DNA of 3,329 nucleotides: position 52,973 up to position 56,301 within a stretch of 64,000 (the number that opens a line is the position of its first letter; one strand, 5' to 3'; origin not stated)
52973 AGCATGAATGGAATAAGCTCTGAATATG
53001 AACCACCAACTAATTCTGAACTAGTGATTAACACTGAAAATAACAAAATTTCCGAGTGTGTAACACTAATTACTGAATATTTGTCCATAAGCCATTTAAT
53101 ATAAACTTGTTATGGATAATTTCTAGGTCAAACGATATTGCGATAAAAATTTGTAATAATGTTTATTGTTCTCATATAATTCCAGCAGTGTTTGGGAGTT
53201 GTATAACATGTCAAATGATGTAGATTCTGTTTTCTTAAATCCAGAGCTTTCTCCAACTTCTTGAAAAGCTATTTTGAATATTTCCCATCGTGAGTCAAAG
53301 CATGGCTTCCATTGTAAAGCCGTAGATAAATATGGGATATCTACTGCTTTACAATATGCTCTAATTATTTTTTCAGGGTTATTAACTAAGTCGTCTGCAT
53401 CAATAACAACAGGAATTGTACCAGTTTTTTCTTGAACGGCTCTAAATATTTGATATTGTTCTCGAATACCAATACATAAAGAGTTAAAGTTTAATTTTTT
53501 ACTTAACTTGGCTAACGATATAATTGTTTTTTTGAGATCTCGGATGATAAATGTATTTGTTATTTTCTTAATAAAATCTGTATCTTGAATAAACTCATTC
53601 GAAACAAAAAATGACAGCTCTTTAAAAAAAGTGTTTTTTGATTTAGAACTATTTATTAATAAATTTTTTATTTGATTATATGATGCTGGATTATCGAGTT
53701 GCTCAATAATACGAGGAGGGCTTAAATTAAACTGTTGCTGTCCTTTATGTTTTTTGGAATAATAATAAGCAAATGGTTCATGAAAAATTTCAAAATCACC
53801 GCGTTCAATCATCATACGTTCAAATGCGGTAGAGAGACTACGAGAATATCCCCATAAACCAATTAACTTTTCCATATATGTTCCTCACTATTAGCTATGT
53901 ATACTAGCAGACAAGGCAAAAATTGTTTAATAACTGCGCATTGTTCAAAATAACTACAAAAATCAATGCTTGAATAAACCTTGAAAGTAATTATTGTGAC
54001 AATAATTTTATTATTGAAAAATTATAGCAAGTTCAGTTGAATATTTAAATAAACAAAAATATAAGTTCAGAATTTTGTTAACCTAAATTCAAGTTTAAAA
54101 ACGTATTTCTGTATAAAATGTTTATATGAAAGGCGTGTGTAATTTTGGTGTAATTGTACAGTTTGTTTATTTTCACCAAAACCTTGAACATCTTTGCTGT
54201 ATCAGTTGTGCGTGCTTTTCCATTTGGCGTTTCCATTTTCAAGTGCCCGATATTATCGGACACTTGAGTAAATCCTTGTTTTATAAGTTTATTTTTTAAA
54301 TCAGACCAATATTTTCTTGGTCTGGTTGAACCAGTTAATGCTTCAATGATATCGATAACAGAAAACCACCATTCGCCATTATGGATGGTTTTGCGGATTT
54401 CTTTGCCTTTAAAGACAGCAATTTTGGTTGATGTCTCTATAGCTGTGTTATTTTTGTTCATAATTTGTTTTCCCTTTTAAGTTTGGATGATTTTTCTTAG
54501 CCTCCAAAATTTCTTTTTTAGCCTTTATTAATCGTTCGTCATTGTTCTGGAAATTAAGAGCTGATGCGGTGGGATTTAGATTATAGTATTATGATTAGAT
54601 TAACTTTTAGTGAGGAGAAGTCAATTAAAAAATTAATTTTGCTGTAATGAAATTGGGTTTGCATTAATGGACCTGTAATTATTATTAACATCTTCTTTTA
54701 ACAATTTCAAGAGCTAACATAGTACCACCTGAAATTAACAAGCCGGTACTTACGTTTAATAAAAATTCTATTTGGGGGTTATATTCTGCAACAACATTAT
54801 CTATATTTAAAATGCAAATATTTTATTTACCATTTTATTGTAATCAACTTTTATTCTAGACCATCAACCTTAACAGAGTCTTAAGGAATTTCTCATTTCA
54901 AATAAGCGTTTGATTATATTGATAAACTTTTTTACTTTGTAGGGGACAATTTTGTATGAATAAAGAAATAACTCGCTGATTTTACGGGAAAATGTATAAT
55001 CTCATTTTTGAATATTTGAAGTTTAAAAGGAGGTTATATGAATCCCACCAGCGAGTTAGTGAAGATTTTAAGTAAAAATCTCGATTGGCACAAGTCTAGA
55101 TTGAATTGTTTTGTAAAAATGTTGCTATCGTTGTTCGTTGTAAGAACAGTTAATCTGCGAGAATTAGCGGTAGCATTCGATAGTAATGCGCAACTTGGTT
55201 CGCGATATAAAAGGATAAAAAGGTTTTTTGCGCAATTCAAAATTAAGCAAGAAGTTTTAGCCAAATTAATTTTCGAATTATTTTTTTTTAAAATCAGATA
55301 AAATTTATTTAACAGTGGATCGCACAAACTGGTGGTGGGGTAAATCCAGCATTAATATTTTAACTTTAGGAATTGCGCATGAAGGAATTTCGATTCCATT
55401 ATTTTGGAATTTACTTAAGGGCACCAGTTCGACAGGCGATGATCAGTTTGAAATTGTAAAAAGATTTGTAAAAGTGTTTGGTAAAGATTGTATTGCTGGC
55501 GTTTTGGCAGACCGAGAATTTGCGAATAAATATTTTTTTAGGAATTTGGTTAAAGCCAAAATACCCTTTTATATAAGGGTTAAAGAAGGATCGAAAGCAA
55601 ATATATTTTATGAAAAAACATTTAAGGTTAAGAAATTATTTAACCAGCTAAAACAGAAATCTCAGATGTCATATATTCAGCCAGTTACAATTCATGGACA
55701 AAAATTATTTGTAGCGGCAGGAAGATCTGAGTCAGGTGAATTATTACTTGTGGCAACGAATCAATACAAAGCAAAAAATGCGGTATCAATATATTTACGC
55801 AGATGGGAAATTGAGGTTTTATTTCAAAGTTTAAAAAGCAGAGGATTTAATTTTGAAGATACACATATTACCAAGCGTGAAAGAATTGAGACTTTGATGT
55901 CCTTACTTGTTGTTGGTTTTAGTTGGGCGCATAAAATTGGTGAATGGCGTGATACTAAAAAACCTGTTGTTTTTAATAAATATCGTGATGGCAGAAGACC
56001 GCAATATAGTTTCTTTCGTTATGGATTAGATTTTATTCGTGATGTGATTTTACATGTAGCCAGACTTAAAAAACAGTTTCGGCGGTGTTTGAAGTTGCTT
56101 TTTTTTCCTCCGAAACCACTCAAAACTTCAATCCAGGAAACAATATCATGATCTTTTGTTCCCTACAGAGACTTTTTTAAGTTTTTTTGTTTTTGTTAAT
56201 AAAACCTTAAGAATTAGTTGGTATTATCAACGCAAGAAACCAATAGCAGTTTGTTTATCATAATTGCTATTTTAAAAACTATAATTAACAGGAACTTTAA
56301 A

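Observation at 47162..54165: tRNA-Phe-adjacent islet bounded by ~30-bp direct repeats carrying eukaryote-like ORFs, an MFS pump and a sulfotransferase beside a cysC remnant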

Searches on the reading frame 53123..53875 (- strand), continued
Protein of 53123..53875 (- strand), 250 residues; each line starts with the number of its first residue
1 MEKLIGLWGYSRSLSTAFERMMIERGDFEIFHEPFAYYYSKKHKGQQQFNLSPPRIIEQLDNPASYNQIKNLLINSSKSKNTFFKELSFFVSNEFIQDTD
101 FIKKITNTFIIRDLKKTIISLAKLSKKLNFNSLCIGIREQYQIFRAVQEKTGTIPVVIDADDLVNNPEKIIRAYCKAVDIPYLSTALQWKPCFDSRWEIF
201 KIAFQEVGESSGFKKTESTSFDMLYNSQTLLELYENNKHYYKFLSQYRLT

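Call 34: find_encoding_contigs(protein=P0003, flank=6000, max_places=2)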
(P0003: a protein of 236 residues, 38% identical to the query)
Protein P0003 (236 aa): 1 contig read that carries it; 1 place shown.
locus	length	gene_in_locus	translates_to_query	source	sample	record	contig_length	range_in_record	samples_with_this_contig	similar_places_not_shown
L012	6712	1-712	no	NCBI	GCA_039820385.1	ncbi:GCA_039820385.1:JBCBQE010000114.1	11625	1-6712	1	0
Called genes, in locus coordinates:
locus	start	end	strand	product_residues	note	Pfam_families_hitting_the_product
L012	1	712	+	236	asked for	PF19798:Sulfotransfer_5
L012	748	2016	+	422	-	PF00202:Aminotran_3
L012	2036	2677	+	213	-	PF13489:Methyltransf_23, PF13847:Methyltransf_31, PF08241:Methyltransf_11, PF08242:Methyltransf_12, PF13649:Methyltransf_25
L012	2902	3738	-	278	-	PF01385:OrfB_IS605, PF07282:Cas12f1-like_TNB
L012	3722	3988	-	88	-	PF12323:HTH_OrfB_IS605 (weak)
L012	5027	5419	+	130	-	-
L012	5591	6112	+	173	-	PF10726:DUF2518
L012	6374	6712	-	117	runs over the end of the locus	PF01471:PG_binding_1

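Call 36: search_protein_families(library=phrogs, proteins=[window:53123-53875:-], max_evalue=0.01)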
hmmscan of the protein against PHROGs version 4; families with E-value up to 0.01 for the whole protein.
window:53123-53875:- (250 aa): 0 families

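Call 53: search_protein_families(library=padloc, proteins=[window:53123-53875:-], max_evalue=0.001)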
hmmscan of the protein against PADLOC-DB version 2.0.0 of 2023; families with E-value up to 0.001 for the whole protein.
window:53123-53875:- (250 aa): 0 families

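Call 65: search_solved_structures(query=A4, max_evalue=10, show_alignments=2)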
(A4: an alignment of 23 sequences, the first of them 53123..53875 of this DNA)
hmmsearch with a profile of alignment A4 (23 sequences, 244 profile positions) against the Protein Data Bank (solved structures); distinct sequences matched with E-value up to 10: 27.
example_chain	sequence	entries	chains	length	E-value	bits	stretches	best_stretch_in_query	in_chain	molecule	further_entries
4gbm_A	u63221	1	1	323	0.02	17.5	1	91-179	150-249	CurM Sulfotransferase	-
6emp_A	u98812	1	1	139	0.067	15.7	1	85-140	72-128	PC4 and SFRS1-interacting protein,Pogo transposable element with ZNF domain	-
5h30_G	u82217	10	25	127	0.28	13.7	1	155-211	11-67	IgG C10 heavy chain | C10 IgG heavy chain variable region | Heavy chain of Fab C10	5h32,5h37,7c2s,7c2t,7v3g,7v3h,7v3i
8cxh_H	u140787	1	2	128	0.29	13.7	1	155-211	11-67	C10 heavy chain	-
4ut9_H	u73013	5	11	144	0.37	13.3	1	155-211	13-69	BROADLY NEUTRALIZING HUMAN ANTIBODY EDE1 C10 | Single chain variable fragment (scFv) from antibody EDE1 C10 | Single Chain Variable Fragment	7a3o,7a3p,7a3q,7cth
8s2e_H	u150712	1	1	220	0.43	13.1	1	148-211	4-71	variable heavy chain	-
6mdy_A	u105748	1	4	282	0.45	13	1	146-177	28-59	2-dehydro-3-deoxyphosphooctonate aldolase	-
7ybm_A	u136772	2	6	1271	0.56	12.7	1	21-94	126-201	Spike glycoprotein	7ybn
6ol6_H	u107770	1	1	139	0.62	12.6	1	155-209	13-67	iglb12 Heavy Chain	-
6ucf_H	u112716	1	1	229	0.68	12.4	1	148-218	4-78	N123-VRC34_pI4 heavy chain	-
7ps5_H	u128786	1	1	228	0.72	12.4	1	155-215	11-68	Beta-47 Fab heavy chain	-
5i8e_A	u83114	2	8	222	0.85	12.1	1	148-214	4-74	VRC34.01 Fab heavy chain | Monoclonal antibody VRC34.01 fragment antigen binding heavy chain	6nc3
5i8c_A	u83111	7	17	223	0.86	12.1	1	148-214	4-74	VRC34.01 Fab heavy chain | VRC34.01 FAB variable heavy chain | VRC34.01 heavy chain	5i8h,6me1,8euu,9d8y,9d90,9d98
6cgu_A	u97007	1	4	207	0.96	12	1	64-155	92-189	Cadherin-6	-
3lnd_A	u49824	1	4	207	0.96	12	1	64-155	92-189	Cdh6 protein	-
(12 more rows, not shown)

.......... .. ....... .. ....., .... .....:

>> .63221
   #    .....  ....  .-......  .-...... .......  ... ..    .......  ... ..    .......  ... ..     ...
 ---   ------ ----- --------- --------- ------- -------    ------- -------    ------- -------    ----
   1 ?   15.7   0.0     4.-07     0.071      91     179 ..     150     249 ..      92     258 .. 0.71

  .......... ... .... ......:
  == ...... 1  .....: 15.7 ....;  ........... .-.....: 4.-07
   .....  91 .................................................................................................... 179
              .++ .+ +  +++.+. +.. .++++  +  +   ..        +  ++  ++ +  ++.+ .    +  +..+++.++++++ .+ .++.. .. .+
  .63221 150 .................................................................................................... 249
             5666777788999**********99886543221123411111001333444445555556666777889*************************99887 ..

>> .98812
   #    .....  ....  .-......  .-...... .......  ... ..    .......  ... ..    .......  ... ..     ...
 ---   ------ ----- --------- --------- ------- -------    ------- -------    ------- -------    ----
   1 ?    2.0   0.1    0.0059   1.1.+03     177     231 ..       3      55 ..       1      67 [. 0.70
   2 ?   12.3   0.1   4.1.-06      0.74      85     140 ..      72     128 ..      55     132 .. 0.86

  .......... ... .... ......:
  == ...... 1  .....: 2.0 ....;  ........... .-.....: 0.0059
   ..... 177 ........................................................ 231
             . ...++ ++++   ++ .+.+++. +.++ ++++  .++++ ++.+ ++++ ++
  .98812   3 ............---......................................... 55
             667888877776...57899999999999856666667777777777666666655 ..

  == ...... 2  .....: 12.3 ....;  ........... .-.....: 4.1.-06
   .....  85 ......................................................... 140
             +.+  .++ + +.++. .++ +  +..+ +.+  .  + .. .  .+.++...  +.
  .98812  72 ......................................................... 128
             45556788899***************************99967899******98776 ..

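Call 69: predict_structure(alignment_id=A4)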
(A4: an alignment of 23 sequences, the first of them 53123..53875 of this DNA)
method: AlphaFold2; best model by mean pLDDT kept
length: 250 residues; sequences in the alignment: 23
mean_pLDDT: 87.7   pTM: 0.87
mean pLDDT of the five models: 87.7, 87.1, 86.6, 85.5, 81.3
residues with pLDDT >= 90: 164; 70-90: 53; 50-70: 31; < 50: 2
segments of 3 or more residues with pLDDT < 50: none
pLDDT, mean of each block of 10 residues (from residue 1): 92 88 97 87 60 53 79 96 94 95 98 90 68 76 98 98 96 98 97 84 85 83 90 93 97
secondary structure, 60 per line:
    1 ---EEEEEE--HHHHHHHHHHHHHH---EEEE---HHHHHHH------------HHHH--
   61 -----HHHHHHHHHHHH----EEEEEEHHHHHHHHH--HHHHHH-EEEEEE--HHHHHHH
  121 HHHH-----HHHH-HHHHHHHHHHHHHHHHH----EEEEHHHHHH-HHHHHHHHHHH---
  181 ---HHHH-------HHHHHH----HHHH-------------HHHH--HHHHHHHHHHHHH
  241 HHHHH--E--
elements in order: E4-9 H12-25 E29-32 H36-42 H55-58 H66-77 E82-87 H88-96 H99-104 E106-111 H114-124 H130-133 H135-151 E156-159 H160-165 H167-177 H184-187 H195-200 H205-208 H222-225 H228-245

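Call 73: fold_search(model_id=the predicted structure, library=pdb)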
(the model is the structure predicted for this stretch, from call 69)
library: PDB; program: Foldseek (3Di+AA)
matches with E <= 10: 1222; with E <= 0.001: 28
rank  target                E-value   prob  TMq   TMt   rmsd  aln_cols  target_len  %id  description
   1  4gbm                  1.5e-07  1.00  0.49  0.44   8.9       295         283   13  Sulfotransferase Domain from the Curacin Biosynthetic Pathway (released 2012-10-17)
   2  4gox                  1.2e-06  1.00  0.54  0.50   7.2       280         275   14  Sulfotransferase Domain from the Synechococcus PCC 7002 Olefin Synthase (released 2012-10-17)
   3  5wri_A                5.7e-06  1.00  0.51  0.47   8.8       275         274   11  Crystal structure of human tyrosylprotein sulfotransferase-1 complexed with PAP and C4 peptide (released 2017-09-13)
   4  5wrj_C                6.0e-06  1.00  0.44  0.41   8.4       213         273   14  Crystal structure of human tyrosylprotein sulfotransferase-1 complexed with PAP and gastrin peptide (released 2017-09-06)
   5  8w5z_A                7.6e-06  1.00  0.48  0.37  10.2       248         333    9  Crystal structure of tick tyrosylprotein sulfotransferase reveals the activation mechanism of tick anticoagulant prote (released 2024-04-10)
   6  5wrj_A                8.5e-06  1.00  0.47  0.44   8.3       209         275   11  Crystal structure of human tyrosylprotein sulfotransferase-1 complexed with PAP and gastrin peptide (released 2017-09-06)
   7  3ap3_C                1.6e-05  1.00  0.48  0.43   7.6       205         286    8  Crystal structure of human tyrosylprotein sulfotransferase-2 complexed with PAP (released 2011-10-26)
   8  9wwe                  2.2e-05  1.00  0.50  0.43   8.1       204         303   11  Crystal structure of human tyrosylprotein sulfotransferase 2 (TPST2) in cation-bound state (released 2025-12-31)
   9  3ap2_B                2.4e-05  1.00  0.45  0.39   8.4       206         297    8  Crystal structure of human tyrosylprotein sulfotransferase-2 complexed with PAP,C4 peptide, and phosphate ion (released 2011-10-26)
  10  3ap3_B                2.6e-05  1.00  0.43  0.38   9.2       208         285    9  Crystal structure of human tyrosylprotein sulfotransferase-2 complexed with PAP (released 2011-10-26)
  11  3ap1_B                3.9e-05  1.00  0.49  0.42   7.9       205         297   10  Crystal structure of human tyrosylprotein sulfotransferase-2 complexed with PAP and C4 peptide (released 2011-10-26)
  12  3rnl                  5.5e-05  1.00  0.46  0.47  10.7       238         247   10  Crystal Structure of Sulfotransferase from Alicyclobacillus acidocaldarius (released 2011-06-29)
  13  2zvp                  6.2e-05  1.00  0.43  0.38  11.5       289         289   12  Crystal structure of mouse cytosolic sulfotransferase mSULT1D1 complex with PAP and p-nitrophenol (released 2008-12-30)
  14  3ap3_D                9.4e-05  1.00  0.45  0.39   8.9       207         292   10  Crystal structure of human tyrosylprotein sulfotransferase-2 complexed with PAP (released 2011-10-26)
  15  3ap1_A                1.0e-04  1.00  0.49  0.42   8.0       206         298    9  Crystal structure of human tyrosylprotein sulfotransferase-2 complexed with PAP and C4 peptide (released 2011-10-26)
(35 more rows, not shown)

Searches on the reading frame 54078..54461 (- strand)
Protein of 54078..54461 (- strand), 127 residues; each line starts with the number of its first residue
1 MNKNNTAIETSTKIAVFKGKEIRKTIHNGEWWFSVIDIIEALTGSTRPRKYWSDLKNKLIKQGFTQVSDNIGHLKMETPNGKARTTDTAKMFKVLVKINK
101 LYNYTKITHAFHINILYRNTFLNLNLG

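Call 7: search_protein_families(library=pfam, proteins=[window:54078-54461:-], max_evalue=0.1)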
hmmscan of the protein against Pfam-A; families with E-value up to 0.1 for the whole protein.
window:54078-54461:- (127 aa): 3 families
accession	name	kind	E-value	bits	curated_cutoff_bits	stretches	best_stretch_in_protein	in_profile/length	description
PF02498.22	Bro-N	-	0.0014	19.6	25.6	1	21-92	1-72/96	BRO family, N-terminal domain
PF17525.8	DUF5447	-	0.0064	17.5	27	1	7-57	28-78/96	Lysogeny maintenance protein PflM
PF18863.6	AbiJ_NTD4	-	0.037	14.9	34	0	19-44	75-99/152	AbiJ N-terminal domain 4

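Call 12: search_protein_families(library=ncbifam, proteins=[window:54078-54461:-], max_evalue=0.01)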
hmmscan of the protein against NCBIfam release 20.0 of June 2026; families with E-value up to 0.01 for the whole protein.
window:54078-54461:- (127 aa): 0 families

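Call 36: search_protein_families(library=phrogs, proteins=[window:54078-54461:-], max_evalue=0.01)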
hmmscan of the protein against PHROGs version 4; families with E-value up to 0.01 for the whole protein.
window:54078-54461:- (127 aa): 2 families
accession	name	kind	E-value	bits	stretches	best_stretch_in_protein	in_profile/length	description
phrog_15286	-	unknown function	1.9e-15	57.6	1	11-98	4-92/274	-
phrog_9976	-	transcription regulation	0.0025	18.7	0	13-56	2-44/188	anti-repressor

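Call 53: search_protein_families(library=padloc, proteins=[window:54078-54461:-], max_evalue=0.001)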
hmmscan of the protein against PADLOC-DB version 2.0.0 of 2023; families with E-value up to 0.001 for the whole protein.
window:54078-54461:- (127 aa): 2 families
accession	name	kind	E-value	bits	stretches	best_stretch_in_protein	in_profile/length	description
PDLC04920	PDC-S13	-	1.8e-26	91.2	1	11-95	4-89/286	-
PDLC04841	PDC-S04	-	1.1e-13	49.5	1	12-107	5-103/292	-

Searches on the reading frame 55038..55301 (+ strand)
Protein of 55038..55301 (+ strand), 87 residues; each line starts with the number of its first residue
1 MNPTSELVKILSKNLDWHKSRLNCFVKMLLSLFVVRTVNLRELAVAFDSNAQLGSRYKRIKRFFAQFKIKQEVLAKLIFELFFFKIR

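Call 7: search_protein_families(library=pfam, proteins=[window:55038-55301:+], max_evalue=0.1)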
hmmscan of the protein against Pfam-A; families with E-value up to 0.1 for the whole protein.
window:55038-55301:+ (87 aa): 1 family
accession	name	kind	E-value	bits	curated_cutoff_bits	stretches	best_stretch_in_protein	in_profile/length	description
PF18461.7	Atypical_Card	-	0.082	13.4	28.6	1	3-27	13-37/95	Atypical caspase recruitment domain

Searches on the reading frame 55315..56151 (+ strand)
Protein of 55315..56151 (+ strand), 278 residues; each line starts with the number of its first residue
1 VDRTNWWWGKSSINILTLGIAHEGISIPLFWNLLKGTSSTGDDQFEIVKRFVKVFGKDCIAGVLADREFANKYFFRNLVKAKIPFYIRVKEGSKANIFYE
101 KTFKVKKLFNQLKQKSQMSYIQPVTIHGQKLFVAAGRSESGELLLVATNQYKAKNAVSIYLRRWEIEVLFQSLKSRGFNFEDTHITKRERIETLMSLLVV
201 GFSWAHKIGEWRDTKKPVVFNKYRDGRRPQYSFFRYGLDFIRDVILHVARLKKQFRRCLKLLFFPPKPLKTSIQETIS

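Call 7: search_protein_families(library=pfam, proteins=[window:55315-56151:+], max_evalue=0.1)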
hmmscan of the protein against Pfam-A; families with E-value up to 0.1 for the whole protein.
window:55315-56151:+ (278 aa): 2 families
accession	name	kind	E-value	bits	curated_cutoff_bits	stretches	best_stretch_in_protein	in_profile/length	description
PF01609.27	DDE_Tnp_1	-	7.8e-10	39.3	23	1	61-198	78-194/200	Transposase DDE domain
PF04693.18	DDE_Tnp_2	-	0.014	15.1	20.2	1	130-202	241-312/327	Archaeal putative transposase ISC1217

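Call 12: search_protein_families(library=ncbifam, proteins=[window:55315-56151:+], max_evalue=0.01)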
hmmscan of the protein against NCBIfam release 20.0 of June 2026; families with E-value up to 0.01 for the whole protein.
window:55315-56151:+ (278 aa): 8 families
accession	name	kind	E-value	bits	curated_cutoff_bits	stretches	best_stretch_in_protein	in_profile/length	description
NF033591.1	transpos_IS4_2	equivalog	7.5e-52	176.5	152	1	1-252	58-326/340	IS4 family transposase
NF033592.1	transpos_IS4_1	equivalog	2.6e-11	43.2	115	1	63-194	180-317/332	IS4 family transposase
NF049999.1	transpos_IS701_3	equivalog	4.3e-09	35.8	170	1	136-209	289-365/412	IS701 family transposase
NF033559.2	transpos_IS1634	equivalog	6.8e-09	35.3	100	1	145-201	362-419/483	IS1634 family transposase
NF049925.1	transpos_IS4_4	equivalog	8.5e-09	34.6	250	1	62-175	212-337/449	IS4 family transposase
NF033590.1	transpos_IS4_3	equivalog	7.2e-07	28.5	160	1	148-199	263-313/405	IS4 family transposase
NF033541.0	transpos_ISH3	equivalog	6e-06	25.6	225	1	40-175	125-267/298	ISH3 family transposase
NF049921.1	transpos_IS701_2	equivalog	0.00019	21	250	1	59-176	144-259/318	IS701 family transposase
